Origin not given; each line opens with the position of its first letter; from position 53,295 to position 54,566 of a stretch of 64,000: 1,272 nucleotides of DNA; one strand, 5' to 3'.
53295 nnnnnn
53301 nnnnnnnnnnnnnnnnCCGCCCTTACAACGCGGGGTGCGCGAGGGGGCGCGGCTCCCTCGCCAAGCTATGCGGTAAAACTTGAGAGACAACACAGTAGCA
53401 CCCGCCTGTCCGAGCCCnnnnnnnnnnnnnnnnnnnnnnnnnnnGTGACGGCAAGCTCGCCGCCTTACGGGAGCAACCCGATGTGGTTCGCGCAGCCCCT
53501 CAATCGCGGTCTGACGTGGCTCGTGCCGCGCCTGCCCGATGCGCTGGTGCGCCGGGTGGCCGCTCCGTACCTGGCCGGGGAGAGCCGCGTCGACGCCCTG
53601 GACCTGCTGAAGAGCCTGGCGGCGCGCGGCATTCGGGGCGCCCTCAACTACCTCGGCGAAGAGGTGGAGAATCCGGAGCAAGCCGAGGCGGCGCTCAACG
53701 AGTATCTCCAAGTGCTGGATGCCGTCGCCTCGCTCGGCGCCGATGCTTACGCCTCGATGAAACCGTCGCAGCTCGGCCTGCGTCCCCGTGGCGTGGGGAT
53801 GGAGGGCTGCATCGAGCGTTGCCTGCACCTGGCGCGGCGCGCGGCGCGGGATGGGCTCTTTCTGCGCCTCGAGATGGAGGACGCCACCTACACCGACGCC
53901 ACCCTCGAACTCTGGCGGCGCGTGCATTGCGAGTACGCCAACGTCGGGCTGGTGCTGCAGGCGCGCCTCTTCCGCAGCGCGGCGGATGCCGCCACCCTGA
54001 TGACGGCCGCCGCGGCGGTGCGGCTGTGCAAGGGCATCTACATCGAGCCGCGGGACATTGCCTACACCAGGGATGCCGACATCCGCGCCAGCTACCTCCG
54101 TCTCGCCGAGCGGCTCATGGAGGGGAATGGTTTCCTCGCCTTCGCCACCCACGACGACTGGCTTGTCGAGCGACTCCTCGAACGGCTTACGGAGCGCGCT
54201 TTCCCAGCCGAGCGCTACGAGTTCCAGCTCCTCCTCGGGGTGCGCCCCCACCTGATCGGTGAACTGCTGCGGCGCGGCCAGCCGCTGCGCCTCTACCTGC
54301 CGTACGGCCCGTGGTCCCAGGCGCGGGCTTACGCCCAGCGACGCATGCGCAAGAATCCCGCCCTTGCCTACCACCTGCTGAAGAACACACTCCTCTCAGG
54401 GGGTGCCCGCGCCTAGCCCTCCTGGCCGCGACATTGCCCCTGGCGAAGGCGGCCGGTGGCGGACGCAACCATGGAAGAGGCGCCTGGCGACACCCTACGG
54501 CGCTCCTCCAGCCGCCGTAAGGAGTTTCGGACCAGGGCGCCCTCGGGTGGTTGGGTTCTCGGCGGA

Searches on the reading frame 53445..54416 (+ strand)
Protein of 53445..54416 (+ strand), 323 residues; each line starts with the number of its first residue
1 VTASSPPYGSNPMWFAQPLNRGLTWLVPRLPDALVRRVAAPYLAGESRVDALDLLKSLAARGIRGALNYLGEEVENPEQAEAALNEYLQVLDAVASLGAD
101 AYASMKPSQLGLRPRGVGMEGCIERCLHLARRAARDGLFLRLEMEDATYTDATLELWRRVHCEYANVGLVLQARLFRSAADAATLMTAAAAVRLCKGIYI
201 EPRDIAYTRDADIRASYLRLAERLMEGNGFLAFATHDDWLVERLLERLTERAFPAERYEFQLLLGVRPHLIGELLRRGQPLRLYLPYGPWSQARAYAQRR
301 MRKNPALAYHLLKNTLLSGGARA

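Call 53: search_protein_families(library=pfam, proteins=[window:53445-54416:+], max_evalue=0.00001)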
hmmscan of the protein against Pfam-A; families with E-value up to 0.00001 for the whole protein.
window:53445-54416:+ (323 aa): 1 family
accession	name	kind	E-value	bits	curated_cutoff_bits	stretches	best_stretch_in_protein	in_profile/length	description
PF01619.24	Pro_dh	-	1.6e-27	97.2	27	1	54-306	4-271/278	Proline dehydrogenase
